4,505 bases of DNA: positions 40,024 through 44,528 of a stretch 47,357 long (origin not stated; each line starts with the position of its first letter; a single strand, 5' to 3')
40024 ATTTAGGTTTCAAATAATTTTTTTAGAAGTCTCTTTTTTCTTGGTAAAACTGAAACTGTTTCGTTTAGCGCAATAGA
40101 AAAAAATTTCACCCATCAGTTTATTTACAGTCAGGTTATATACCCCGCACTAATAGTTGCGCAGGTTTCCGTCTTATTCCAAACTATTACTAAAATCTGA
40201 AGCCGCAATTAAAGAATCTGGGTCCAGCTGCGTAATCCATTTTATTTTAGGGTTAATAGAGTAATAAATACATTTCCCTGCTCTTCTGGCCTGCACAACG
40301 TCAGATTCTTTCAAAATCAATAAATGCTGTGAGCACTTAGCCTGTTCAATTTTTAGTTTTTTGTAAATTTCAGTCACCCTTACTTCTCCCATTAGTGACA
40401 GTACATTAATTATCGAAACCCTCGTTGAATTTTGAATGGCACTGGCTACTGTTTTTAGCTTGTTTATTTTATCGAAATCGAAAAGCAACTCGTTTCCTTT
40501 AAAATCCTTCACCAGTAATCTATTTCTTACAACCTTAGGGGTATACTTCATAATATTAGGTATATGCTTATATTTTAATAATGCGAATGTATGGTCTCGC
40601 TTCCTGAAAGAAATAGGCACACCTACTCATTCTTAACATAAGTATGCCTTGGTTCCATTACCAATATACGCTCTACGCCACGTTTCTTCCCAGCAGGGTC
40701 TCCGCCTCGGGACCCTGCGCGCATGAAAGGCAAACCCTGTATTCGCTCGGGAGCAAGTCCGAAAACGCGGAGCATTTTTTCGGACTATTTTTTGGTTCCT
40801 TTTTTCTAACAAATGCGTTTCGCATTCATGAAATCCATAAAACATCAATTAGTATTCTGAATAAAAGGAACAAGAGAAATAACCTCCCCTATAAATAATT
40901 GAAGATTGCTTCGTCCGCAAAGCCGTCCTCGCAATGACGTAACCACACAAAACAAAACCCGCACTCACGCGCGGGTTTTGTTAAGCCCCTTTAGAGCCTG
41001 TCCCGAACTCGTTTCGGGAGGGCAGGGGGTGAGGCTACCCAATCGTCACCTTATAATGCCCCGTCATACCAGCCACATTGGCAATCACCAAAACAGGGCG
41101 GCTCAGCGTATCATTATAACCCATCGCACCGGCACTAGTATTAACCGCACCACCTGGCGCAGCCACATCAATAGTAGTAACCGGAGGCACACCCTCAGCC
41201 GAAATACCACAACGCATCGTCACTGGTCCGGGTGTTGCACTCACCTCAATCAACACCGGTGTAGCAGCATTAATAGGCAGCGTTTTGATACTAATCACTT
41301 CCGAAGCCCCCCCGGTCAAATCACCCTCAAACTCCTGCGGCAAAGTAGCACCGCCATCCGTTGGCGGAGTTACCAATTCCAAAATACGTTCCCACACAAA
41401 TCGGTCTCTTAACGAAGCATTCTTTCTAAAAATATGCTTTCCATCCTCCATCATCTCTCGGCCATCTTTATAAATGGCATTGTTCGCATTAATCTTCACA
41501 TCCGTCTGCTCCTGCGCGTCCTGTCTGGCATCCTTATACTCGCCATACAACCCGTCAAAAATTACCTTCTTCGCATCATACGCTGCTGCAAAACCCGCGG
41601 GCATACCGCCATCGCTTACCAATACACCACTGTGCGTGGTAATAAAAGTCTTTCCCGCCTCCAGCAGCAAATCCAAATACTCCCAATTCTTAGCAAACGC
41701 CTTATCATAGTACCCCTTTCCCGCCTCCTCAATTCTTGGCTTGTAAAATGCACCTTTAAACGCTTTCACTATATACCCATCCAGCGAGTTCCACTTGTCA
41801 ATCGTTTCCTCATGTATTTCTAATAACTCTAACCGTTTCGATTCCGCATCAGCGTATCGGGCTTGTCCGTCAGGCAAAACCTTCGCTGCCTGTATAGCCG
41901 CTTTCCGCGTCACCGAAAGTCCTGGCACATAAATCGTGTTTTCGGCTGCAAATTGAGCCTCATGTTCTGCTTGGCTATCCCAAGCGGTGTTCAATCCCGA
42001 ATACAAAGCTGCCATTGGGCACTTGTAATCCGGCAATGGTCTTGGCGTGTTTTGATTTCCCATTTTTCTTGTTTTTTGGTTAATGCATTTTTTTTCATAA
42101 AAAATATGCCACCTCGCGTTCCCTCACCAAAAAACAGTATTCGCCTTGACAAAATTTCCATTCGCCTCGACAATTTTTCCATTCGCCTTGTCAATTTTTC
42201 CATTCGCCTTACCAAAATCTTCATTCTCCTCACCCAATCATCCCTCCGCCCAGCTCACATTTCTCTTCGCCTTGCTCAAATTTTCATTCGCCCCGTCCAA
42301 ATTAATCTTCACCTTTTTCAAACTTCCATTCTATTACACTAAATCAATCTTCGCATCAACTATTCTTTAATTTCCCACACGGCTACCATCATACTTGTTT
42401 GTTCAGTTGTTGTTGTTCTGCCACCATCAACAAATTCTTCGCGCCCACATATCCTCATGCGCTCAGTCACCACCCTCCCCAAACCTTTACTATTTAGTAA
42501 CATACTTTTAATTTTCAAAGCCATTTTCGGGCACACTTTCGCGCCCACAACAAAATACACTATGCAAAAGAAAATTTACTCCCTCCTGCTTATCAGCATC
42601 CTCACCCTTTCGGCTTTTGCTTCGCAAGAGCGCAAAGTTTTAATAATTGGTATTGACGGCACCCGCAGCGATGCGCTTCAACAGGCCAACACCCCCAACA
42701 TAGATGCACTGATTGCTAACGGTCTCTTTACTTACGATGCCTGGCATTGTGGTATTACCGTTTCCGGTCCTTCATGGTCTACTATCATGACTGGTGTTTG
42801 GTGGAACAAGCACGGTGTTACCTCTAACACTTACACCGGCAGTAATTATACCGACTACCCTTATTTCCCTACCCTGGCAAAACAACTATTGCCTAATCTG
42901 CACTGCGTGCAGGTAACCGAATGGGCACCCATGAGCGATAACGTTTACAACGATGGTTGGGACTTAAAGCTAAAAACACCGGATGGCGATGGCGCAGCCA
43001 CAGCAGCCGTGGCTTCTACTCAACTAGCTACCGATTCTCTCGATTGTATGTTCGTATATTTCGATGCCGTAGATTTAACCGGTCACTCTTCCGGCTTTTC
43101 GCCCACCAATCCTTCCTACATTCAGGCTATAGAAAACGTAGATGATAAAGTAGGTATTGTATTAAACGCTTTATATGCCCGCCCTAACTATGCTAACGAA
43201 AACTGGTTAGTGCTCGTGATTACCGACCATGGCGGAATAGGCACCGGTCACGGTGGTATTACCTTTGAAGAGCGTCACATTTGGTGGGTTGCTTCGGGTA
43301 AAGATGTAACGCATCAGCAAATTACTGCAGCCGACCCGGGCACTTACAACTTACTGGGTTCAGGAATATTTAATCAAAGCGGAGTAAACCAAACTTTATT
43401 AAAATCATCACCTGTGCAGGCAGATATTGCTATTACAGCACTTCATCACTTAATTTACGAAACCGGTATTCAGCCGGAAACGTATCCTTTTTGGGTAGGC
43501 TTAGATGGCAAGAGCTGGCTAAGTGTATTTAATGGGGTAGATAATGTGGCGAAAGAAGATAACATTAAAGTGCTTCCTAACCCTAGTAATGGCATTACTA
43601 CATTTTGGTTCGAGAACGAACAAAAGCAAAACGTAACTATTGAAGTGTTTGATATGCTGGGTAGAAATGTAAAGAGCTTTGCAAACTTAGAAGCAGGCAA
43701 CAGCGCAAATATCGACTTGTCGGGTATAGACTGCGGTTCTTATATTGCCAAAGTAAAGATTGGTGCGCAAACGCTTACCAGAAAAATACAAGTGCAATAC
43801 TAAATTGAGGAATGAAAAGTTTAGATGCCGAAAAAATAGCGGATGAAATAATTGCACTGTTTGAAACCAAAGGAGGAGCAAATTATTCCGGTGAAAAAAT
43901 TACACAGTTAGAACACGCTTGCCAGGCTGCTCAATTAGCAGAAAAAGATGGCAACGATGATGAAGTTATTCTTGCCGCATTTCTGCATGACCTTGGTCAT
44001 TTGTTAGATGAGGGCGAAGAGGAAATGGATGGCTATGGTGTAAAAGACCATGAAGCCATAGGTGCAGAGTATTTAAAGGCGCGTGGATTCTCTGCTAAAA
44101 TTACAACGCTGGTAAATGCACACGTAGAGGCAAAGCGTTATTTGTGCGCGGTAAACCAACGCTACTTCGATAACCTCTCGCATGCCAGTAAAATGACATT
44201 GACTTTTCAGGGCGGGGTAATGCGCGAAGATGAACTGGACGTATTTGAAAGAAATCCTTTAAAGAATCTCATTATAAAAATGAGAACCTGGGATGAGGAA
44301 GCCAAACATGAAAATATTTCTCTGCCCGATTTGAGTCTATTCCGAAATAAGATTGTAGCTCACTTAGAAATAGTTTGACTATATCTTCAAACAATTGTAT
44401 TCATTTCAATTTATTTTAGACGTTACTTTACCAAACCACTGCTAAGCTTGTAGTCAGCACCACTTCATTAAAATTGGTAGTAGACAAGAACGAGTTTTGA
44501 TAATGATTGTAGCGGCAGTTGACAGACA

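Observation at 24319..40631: A 20-bp dyad, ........-N4-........, occurs nine times, all in promoter regions of the 17-kb sensor island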

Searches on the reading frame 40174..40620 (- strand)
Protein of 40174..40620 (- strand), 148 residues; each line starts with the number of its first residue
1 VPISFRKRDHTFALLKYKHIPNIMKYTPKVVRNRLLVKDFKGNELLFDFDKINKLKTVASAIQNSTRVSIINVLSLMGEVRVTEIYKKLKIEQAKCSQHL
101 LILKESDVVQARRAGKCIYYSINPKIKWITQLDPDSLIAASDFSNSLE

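Call 6: search_protein_families(library=pfam, proteins=[window:40174-40620:-])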
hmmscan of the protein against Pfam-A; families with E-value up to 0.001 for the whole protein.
window:40174-40620:- (148 aa): 1 family
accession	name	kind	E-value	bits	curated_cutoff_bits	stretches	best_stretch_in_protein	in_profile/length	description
PF01022.26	HTH_5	-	3.3e-07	30.5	22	1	64-110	1-46/47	Bacterial regulatory protein, arsR family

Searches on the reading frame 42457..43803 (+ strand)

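Call 7: search_protein_families(library=pfam, proteins=[window:42457-43803:+], max_evalue=0.01)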
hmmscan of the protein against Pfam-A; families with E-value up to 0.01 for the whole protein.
window:42457-43803:+ (448 aa): 4 families
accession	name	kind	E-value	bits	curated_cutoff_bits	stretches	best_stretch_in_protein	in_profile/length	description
PF01663.27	Phosphodiest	-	2.4e-20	73.9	23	1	61-260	1-221/342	Type I phosphodiesterase / nucleotide pyrophosphatase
PF18962.6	Por_Secre_tail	-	7.8e-13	49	27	1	373-446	2-75/75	Secretion system C-terminal sorting domain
PF01676.23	Metalloenzyme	-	4.4e-06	26.8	24.3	1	180-259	132-201/252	Metalloenzyme superfamily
PF00884.28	Sulfatase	-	7.1e-06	26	25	0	220-260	205-243/301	Sulfatase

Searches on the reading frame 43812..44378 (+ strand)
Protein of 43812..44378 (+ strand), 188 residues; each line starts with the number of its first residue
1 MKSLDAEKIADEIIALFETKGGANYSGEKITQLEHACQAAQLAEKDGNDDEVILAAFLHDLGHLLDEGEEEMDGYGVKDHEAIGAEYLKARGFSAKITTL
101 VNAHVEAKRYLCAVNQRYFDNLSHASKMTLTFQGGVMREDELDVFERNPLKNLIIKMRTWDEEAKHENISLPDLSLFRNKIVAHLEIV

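Call 11: search_protein_families(library=pfam, proteins=[window:43812-44378:+])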
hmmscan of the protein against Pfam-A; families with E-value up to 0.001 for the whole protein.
window:43812-44378:+ (188 aa): 2 families
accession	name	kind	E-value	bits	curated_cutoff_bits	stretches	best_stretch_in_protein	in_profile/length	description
PF01966.28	HD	-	6.3e-09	36.6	22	1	34-109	7-90/116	HD domain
PF05153.21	MIOX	-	0.00041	20.4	25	1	29-92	56-120/249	Myo-inositol oxygenase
